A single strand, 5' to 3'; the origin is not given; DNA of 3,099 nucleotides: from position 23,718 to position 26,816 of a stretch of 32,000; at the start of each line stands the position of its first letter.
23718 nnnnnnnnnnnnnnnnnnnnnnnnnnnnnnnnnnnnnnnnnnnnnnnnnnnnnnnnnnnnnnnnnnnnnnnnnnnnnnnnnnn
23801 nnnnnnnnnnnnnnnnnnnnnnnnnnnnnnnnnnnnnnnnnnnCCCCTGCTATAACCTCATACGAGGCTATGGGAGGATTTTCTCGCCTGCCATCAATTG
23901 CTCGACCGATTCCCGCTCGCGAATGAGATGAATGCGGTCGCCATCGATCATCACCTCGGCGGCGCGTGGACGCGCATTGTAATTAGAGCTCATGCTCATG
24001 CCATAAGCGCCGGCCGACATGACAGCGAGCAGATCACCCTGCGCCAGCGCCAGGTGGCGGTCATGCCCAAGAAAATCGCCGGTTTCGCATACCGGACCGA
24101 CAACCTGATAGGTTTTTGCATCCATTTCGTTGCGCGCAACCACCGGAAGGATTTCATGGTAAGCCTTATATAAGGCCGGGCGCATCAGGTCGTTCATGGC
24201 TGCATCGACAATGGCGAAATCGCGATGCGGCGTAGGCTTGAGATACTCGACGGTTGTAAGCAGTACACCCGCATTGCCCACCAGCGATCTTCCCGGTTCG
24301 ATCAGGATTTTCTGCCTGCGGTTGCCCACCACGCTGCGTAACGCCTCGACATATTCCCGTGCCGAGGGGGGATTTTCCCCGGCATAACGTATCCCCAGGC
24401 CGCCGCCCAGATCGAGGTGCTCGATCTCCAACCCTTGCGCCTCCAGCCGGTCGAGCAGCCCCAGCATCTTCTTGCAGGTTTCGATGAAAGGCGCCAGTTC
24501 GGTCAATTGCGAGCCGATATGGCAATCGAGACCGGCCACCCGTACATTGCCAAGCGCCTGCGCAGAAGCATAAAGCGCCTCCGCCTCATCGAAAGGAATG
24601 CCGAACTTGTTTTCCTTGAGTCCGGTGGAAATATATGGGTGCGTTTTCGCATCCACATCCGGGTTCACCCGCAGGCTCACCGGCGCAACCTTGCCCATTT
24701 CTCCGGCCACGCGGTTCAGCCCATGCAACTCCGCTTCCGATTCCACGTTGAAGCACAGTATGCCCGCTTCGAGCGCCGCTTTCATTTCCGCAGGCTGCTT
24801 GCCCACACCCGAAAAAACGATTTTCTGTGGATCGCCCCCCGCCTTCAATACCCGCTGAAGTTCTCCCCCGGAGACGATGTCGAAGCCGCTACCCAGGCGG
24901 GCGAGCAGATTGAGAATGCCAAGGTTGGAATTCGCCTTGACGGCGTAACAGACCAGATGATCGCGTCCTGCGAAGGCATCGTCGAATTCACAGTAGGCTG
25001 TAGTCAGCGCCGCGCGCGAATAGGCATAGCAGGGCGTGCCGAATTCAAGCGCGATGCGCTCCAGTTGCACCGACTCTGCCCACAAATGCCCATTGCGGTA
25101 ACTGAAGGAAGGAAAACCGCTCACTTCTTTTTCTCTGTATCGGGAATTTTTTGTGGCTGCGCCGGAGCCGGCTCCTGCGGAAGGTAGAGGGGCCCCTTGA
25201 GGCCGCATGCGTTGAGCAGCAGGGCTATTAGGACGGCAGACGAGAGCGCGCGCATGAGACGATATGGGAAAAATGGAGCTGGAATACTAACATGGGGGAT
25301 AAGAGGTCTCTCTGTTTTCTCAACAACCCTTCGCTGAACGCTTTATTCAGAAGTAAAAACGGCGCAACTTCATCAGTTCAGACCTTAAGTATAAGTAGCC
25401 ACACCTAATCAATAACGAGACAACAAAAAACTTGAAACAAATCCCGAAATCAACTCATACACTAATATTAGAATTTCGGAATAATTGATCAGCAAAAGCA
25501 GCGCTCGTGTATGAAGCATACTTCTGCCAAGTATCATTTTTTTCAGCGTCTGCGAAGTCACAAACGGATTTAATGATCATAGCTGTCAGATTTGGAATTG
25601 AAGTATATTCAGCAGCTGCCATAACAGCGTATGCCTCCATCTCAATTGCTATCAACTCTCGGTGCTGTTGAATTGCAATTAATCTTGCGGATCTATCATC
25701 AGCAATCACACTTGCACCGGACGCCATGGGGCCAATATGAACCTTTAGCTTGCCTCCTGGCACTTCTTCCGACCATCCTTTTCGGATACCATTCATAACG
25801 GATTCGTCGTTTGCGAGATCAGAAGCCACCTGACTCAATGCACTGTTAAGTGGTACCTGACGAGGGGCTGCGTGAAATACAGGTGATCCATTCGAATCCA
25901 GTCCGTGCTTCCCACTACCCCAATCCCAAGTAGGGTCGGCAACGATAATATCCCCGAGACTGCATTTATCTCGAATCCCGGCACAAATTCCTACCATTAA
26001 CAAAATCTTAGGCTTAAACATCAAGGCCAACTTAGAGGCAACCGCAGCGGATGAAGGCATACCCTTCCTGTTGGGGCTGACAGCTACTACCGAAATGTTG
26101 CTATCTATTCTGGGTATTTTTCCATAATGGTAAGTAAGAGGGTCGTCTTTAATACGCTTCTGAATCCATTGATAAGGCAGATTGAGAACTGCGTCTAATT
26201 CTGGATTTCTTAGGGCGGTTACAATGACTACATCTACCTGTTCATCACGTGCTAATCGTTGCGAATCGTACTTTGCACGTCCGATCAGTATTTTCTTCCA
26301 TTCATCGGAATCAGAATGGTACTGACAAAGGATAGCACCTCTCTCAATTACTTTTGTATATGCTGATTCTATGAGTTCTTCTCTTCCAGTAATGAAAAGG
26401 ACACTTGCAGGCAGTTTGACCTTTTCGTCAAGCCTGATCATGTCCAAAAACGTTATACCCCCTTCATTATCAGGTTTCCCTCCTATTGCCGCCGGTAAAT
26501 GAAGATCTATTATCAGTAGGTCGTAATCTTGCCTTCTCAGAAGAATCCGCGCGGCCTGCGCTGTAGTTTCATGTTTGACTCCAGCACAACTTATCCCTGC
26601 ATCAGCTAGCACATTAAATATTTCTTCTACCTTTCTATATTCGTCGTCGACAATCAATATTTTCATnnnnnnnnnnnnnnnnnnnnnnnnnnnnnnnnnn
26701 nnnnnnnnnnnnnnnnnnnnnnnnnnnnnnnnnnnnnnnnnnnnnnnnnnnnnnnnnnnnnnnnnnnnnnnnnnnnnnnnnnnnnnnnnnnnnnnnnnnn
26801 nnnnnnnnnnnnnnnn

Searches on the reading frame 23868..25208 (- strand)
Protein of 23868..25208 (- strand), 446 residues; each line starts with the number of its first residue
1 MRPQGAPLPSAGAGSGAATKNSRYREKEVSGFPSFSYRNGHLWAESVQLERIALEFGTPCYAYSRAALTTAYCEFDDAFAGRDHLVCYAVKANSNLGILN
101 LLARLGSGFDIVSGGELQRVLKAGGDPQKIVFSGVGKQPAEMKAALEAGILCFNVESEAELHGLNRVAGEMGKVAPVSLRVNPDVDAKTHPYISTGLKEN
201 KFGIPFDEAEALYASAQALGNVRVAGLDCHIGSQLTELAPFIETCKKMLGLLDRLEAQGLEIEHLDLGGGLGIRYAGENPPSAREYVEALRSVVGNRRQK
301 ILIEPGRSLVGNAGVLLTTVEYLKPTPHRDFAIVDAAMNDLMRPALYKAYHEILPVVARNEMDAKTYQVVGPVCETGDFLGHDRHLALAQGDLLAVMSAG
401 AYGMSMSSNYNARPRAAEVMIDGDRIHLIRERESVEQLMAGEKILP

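Call 85: search_protein_families(library=pfam, proteins=[window:23868-25208:-], max_evalue=0.001)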
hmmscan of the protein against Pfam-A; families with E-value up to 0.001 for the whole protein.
window:23868-25208:- (446 aa): 3 families
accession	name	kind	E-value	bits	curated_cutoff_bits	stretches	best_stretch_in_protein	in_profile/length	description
PF02784.22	Orn_Arg_deC_N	-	4e-69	233.2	23.4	1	71-310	7-246/247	Pyridoxal-dependent decarboxylase, pyridoxal binding domain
PF00278.28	Orn_DAP_Arg_deC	-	4.1e-28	97.9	23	1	91-400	5-95/95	Pyridoxal-dependent decarboxylase, C-terminal sheet domain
PF01168.26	Ala_racemase_N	-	6.1e-07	29.8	24.1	1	83-268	20-194/220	Alanine racemase, N-terminal domain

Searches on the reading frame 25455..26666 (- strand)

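Call 85: search_protein_families(library=pfam, proteins=[window:25455-26666:-], max_evalue=0.001)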
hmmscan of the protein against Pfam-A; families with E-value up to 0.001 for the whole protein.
window:25455-26666:- (403 aa): 2 families
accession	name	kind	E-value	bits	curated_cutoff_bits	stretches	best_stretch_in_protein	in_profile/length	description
PF01048.26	PNP_UDP_1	-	2.4e-17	63.6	25.1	1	146-379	2-216/233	Phosphorylase superfamily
PF00072.30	Response_reg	-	4.1e-07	30.6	30.2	1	3-111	1-93/111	Response regulator receiver domain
